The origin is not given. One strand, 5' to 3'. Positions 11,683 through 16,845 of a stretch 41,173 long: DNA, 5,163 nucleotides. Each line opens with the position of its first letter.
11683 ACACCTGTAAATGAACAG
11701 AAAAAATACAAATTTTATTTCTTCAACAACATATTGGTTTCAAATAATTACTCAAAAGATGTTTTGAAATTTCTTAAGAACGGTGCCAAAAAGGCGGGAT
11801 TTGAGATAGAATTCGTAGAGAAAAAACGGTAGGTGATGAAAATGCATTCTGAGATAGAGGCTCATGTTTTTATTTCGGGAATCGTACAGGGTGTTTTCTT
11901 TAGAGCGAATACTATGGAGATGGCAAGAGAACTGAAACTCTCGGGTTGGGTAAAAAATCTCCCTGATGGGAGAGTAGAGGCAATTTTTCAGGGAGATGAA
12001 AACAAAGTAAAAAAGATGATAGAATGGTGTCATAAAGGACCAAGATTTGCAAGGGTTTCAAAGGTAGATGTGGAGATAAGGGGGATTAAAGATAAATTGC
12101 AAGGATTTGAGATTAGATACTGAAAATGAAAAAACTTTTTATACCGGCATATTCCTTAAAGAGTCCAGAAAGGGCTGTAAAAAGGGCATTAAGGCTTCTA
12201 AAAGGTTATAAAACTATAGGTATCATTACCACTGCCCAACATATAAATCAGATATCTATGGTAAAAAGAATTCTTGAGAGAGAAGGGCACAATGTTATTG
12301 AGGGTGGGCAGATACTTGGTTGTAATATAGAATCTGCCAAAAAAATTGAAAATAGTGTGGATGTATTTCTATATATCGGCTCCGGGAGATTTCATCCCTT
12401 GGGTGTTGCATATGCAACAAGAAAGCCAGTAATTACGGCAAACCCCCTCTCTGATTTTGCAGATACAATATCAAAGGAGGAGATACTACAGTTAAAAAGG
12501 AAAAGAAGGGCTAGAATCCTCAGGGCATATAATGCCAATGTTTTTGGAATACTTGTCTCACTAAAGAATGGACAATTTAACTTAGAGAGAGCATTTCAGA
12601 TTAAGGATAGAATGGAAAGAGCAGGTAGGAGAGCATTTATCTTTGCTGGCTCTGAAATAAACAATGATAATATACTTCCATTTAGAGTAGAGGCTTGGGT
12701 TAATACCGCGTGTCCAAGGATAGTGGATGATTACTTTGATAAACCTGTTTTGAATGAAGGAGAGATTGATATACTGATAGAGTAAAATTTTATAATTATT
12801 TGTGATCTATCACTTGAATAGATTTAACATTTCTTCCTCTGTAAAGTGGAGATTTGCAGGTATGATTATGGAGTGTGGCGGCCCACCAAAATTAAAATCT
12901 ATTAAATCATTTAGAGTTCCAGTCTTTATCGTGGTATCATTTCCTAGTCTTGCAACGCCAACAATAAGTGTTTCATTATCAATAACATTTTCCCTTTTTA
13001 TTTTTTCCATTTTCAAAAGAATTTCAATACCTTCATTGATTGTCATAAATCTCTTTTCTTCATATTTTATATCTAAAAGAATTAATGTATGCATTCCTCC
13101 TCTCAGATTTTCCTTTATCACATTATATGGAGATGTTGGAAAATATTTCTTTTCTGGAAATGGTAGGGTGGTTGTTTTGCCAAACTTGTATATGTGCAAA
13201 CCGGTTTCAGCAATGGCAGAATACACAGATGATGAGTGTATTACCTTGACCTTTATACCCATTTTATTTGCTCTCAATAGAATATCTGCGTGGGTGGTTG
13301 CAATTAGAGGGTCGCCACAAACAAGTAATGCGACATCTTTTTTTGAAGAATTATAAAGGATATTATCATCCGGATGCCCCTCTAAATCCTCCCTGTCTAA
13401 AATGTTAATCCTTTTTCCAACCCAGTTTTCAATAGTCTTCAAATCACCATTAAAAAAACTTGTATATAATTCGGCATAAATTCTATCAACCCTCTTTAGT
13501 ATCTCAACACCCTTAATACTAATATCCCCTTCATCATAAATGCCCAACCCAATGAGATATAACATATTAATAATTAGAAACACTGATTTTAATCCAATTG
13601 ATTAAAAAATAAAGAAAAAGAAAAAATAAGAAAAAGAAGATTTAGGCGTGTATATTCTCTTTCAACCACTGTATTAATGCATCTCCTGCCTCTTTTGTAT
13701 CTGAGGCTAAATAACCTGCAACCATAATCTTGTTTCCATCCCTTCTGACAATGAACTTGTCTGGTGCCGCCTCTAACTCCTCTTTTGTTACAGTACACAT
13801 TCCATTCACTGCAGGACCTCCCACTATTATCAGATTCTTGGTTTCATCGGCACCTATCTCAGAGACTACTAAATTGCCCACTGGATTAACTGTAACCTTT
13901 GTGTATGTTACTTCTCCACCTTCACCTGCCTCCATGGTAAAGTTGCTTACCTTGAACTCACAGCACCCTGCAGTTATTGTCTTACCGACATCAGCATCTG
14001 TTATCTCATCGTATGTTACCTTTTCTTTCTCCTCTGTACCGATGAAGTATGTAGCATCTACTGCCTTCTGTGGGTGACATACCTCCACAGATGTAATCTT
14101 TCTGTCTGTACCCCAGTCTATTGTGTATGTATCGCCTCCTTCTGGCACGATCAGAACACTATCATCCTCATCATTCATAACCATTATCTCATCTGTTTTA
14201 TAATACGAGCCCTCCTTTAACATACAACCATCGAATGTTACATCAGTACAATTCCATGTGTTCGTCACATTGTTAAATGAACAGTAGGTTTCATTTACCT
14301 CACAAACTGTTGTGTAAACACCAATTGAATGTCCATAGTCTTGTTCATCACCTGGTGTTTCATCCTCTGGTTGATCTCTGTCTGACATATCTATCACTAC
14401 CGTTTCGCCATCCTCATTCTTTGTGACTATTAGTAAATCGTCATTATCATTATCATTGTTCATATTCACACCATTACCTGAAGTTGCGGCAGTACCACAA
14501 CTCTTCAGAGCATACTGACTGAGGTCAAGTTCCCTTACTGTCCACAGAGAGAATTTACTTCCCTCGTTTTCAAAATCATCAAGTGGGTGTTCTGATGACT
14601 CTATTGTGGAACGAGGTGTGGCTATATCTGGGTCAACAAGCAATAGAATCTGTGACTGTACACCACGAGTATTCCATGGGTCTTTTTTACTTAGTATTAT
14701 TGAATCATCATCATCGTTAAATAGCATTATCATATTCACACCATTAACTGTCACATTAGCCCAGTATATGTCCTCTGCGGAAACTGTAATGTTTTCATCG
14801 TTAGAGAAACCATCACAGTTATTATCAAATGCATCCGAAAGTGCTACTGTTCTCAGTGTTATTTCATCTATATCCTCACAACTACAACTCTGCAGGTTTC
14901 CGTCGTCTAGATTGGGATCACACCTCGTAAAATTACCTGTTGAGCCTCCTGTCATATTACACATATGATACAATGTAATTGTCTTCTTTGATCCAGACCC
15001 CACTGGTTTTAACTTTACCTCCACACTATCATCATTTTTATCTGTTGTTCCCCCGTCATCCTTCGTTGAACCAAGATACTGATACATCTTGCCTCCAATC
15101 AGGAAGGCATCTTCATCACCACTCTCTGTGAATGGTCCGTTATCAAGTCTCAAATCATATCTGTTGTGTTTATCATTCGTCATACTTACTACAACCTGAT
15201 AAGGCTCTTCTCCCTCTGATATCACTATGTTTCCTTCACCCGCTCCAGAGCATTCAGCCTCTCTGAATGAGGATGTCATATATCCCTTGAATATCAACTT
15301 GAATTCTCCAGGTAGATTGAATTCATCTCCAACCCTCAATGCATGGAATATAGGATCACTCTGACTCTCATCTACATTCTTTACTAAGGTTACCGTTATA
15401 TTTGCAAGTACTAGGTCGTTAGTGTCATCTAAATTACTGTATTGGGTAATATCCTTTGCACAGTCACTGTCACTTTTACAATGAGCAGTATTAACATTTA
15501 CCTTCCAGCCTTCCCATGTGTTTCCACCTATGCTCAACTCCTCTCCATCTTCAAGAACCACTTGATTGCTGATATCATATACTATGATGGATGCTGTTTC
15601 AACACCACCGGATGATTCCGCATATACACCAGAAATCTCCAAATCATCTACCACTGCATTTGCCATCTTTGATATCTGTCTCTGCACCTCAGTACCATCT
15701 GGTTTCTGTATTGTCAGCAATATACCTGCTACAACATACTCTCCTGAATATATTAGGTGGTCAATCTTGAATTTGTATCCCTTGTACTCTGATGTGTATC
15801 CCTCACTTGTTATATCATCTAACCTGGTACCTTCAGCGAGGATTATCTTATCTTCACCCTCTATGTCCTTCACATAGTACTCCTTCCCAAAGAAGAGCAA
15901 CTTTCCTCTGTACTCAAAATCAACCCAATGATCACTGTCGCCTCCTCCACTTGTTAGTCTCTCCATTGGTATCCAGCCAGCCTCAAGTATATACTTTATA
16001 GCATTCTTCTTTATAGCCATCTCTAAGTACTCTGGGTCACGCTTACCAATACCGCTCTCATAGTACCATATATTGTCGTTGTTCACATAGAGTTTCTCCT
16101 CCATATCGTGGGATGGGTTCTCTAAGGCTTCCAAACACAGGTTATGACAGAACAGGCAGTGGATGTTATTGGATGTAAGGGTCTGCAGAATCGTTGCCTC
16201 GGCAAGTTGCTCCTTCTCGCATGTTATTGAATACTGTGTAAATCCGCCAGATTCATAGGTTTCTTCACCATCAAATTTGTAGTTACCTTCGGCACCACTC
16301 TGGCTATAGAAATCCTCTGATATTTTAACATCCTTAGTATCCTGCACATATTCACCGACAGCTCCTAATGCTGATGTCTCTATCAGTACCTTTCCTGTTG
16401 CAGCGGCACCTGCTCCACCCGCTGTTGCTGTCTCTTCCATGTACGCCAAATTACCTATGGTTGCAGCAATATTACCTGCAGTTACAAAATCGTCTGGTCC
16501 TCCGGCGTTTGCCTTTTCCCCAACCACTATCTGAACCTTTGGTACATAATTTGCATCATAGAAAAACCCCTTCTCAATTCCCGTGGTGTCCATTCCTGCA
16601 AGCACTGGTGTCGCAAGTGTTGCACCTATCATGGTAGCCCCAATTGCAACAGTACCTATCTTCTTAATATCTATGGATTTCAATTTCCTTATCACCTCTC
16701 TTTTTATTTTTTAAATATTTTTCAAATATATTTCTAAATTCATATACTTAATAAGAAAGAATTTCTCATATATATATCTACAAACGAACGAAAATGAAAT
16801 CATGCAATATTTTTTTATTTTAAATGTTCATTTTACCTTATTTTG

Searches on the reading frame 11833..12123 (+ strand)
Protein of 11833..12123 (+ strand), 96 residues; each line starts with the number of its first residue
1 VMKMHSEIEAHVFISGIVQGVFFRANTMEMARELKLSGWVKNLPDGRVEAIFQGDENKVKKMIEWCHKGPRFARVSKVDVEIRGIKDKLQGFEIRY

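Call 97: search_protein_families(library=pfam, max_evalue=0.01, proteins=[window:11833-12123:+])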
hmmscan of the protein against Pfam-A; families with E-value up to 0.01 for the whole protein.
window:11833-12123:+ (96 aa): 1 family
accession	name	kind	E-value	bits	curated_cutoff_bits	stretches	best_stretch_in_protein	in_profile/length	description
PF00708.24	Acylphosphatase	-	3.3e-27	95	22.5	1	11-94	2-85/85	Acylphosphatase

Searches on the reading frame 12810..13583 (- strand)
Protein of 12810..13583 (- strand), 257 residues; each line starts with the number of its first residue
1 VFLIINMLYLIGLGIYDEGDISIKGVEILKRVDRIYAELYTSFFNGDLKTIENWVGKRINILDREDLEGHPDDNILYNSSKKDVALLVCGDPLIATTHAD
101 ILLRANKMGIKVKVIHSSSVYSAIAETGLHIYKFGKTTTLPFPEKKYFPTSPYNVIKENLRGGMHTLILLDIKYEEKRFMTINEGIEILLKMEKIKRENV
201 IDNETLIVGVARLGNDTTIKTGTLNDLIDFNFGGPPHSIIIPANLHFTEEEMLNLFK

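Call 97: search_protein_families(library=pfam, max_evalue=0.01, proteins=[window:12810-13583:-])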
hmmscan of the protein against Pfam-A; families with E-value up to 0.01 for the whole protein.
window:12810-13583:- (257 aa): 1 family
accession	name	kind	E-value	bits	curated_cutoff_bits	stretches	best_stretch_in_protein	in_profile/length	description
PF00590.25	TP_methylase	-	9.3e-18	65.4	27.8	1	7-227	1-211/212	Tetrapyrrole (Corrin/Porphyrin) Methylases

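Call 98: search_protein_families(library=ncbifam, max_evalue=0.00001, proteins=[window:12810-13583:-])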
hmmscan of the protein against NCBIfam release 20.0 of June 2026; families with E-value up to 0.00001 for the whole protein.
window:12810-13583:- (257 aa): 1 family
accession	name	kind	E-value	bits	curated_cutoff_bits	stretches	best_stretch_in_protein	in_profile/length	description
TIGR00522.1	dph5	equivalog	1.8e-90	302.9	114.3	1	7-255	1-253/258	diphthine synthase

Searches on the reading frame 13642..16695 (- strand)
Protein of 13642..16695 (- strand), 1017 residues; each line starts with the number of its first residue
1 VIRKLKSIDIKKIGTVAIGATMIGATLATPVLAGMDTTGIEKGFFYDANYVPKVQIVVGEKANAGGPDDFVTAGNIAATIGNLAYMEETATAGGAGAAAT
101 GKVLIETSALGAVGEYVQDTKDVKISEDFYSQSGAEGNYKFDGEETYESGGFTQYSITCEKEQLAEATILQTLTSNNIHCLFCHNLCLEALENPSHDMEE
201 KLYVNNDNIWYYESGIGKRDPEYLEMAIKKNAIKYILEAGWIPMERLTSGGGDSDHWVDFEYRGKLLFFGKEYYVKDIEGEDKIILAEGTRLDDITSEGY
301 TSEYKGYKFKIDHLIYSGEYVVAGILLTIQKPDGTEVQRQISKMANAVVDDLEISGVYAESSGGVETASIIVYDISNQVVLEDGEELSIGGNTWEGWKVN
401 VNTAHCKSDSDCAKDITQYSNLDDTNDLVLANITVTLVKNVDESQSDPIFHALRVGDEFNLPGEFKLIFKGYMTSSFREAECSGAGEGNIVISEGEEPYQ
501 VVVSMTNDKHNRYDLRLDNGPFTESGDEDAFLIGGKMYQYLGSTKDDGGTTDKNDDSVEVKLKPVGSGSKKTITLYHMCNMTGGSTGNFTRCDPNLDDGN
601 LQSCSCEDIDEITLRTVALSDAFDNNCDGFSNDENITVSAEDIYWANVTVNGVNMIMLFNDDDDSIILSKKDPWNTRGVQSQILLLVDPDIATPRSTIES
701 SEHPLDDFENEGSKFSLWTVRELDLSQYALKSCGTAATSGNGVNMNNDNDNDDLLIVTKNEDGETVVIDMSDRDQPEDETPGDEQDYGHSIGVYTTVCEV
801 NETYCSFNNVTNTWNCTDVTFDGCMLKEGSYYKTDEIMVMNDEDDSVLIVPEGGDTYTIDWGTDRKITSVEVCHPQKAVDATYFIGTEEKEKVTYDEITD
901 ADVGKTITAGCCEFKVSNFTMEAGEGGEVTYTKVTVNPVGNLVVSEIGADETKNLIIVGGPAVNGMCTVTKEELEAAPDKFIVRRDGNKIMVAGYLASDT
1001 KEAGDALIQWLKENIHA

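Call 86: search_protein_families(library=pfam, max_evalue=0.00001, proteins=[window:13642-16695:-])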
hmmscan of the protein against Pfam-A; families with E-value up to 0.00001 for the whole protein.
window:13642-16695:- (1017 aa): 1 family
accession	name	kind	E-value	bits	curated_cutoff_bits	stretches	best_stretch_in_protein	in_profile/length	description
PF05124.17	S_layer_C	-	2.3e-13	50.6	23.9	1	48-1009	13-175/177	S-layer like family, outer domain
